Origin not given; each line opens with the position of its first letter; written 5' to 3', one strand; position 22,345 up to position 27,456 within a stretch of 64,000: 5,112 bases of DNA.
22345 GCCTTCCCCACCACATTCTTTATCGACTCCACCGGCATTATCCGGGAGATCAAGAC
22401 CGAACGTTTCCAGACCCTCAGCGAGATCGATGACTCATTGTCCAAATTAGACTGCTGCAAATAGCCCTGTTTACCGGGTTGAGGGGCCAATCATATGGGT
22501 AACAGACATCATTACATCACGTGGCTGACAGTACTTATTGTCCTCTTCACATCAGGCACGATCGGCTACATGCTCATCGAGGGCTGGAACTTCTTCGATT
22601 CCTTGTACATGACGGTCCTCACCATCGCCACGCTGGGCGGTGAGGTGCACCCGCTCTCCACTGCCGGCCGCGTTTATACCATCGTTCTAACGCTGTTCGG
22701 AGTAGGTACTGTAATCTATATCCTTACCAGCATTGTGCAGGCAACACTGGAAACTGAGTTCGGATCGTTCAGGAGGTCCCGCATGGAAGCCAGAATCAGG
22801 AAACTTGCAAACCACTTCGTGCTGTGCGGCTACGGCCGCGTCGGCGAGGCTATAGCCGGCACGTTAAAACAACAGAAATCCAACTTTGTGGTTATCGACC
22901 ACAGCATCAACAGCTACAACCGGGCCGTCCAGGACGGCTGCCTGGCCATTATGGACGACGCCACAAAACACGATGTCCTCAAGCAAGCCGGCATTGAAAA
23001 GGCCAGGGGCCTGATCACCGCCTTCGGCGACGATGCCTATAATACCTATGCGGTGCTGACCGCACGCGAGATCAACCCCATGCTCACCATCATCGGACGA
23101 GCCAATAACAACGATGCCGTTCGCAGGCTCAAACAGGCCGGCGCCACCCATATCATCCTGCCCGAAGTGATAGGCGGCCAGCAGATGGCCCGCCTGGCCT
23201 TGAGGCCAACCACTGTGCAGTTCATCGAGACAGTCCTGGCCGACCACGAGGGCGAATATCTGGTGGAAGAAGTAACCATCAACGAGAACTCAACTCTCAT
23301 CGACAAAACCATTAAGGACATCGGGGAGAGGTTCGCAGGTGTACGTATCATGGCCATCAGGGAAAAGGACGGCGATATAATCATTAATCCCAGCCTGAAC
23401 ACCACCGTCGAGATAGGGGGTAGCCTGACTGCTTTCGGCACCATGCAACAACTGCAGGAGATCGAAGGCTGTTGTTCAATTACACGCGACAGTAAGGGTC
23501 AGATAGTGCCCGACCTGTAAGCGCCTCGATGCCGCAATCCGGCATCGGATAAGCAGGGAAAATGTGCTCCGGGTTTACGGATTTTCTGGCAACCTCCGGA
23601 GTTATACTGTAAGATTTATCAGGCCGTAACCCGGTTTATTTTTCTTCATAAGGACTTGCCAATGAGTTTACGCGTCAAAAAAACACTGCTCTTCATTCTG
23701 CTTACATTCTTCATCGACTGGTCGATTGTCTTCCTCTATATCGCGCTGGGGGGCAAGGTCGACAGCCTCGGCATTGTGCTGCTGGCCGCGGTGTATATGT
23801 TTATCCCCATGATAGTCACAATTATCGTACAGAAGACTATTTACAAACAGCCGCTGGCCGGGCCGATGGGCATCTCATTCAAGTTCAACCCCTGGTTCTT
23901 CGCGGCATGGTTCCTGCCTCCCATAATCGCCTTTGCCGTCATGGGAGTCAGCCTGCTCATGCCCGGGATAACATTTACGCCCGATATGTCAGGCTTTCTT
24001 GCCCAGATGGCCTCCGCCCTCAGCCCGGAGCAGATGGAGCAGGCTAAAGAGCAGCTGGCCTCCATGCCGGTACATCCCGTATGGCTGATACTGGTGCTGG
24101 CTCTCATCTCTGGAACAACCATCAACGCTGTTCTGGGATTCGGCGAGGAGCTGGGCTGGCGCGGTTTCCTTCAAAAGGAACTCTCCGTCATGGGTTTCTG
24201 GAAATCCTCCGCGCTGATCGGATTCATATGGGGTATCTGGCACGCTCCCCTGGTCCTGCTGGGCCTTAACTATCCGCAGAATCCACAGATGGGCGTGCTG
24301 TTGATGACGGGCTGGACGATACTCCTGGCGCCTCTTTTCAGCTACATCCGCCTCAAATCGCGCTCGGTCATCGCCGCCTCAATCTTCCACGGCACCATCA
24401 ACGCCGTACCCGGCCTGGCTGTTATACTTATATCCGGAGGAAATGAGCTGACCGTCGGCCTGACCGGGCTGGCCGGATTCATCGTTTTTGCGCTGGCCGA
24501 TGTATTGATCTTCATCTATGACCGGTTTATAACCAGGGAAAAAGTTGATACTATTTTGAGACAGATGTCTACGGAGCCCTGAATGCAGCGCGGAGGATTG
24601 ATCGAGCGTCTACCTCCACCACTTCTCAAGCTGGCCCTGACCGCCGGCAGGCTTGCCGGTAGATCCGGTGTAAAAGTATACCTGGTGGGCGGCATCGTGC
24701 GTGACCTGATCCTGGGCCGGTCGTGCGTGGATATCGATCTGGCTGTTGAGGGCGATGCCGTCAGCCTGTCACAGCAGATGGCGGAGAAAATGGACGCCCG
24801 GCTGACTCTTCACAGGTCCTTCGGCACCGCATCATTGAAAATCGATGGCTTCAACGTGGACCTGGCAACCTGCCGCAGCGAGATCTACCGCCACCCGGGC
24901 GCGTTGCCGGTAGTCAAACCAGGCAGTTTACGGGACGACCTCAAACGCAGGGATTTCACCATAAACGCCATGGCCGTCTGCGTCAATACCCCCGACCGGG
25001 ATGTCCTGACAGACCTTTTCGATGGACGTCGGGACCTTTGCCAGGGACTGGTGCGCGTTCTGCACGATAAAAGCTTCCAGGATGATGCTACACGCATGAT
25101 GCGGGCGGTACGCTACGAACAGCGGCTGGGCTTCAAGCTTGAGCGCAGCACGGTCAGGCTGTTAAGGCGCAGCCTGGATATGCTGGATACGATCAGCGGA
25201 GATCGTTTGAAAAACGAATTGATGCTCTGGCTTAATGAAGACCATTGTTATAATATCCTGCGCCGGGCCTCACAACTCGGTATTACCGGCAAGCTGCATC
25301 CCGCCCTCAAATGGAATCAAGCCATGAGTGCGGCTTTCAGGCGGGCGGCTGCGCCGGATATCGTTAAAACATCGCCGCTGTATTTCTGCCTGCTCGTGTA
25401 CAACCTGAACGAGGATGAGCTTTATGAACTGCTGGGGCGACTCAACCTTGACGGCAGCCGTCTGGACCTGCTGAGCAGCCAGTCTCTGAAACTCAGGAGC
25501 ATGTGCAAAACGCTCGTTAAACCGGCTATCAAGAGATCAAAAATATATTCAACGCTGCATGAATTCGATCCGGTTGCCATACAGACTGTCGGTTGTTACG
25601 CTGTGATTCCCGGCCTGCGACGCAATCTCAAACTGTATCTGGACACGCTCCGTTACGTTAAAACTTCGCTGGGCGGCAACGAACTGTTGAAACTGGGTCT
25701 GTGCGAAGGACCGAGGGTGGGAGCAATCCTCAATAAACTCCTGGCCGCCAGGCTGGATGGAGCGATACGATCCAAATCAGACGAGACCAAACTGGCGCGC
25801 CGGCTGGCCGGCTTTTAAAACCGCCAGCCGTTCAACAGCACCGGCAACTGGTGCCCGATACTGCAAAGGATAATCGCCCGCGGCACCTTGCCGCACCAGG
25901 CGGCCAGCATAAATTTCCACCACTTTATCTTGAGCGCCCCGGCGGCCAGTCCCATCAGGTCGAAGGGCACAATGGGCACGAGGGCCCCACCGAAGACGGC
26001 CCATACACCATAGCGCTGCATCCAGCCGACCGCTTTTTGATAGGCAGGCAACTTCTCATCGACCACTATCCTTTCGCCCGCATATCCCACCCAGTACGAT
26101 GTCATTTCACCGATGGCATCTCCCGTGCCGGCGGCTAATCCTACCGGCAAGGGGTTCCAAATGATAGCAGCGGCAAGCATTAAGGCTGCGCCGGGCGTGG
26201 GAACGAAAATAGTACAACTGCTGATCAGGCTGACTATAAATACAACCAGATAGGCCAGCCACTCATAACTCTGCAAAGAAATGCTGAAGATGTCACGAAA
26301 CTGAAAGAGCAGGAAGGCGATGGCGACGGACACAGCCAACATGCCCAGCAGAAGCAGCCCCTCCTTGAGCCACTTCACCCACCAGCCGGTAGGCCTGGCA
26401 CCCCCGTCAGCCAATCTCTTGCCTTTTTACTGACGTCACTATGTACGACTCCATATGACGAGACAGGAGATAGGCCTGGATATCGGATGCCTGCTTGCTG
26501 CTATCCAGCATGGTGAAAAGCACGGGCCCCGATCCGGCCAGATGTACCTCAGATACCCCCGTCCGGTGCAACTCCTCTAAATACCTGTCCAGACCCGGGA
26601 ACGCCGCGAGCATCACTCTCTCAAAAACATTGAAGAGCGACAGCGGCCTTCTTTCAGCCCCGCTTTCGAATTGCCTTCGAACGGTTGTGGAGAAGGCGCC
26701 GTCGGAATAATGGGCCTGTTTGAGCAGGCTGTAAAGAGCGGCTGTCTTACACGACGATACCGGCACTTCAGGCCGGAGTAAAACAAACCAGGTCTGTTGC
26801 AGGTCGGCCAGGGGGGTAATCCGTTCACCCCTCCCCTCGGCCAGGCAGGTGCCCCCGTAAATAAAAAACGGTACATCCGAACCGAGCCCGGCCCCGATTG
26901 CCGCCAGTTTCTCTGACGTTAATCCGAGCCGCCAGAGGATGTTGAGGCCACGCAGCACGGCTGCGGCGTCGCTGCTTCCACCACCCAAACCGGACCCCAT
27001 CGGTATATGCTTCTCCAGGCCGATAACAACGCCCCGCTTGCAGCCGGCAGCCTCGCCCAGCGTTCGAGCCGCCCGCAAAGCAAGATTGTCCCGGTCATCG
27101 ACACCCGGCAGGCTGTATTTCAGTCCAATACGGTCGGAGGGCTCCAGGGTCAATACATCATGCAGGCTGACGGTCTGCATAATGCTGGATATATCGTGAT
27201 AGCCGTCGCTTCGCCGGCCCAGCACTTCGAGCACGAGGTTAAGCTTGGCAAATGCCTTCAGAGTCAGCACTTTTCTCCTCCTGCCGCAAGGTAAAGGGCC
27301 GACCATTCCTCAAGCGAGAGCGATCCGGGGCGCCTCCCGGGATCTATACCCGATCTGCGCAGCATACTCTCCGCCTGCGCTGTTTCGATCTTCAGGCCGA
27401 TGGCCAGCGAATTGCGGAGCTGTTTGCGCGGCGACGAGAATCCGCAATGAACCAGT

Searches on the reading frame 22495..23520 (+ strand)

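Call 20: search_protein_families(library=pfam, proteins=[window:22495-23520:+], max_evalue=0.00001)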
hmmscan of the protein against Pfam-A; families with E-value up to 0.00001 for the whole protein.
window:22495-23520:+ (341 aa): 3 families
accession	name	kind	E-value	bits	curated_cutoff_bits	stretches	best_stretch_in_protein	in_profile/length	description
PF02254.24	TrkA_N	-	2.1e-32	112.3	23.8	1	108-223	1-116/116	TrkA-N domain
PF07885.22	Ion_trans_2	-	2.5e-13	50.2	22.5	1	13-83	2-76/79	Ion channel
PF02080.26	TrkA_C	-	4.3e-12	46.2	27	1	257-324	1-67/71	TrkA-C domain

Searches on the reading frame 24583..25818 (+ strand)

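Call 20: search_protein_families(library=pfam, proteins=[window:24583-25818:+], max_evalue=0.00001)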
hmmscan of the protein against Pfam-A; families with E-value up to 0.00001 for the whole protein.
window:24583-25818:+ (411 aa): 2 families
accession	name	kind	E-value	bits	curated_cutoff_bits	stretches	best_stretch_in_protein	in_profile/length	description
PF01743.26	PolyA_pol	-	2.3e-27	96.2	23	1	32-158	1-126/126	Poly A polymerase head domain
PF12627.12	PolyA_pol_RNAbd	-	8.7e-06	25.8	22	0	183-242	1-60/64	Probable RNA and SrmB- binding site of polymerase A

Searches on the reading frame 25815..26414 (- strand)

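Call 20: search_protein_families(library=pfam, proteins=[window:25815-26414:-], max_evalue=0.00001)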
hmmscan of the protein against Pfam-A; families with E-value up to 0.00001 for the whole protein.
window:25815-26414:- (199 aa): 1 family
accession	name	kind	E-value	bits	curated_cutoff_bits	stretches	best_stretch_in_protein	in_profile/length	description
PF09335.16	VTT_dom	-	7.9e-23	81.7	33.9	1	74-189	2-123/123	VTT domain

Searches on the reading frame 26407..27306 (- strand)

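Call 20: search_protein_families(library=pfam, proteins=[window:26407-27306:-], max_evalue=0.00001)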
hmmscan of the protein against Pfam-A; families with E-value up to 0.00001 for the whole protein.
window:26407-27306:- (299 aa): 2 families
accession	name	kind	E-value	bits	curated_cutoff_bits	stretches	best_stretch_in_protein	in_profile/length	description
PF00288.32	GHMP_kinases_N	-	4.1e-18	65.8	22.3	1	74-152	1-87/87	GHMP kinases N terminal domain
PF08544.19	GHMP_kinases_C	-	1.6e-06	28.9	21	1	228-285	25-83/85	GHMP kinases C terminal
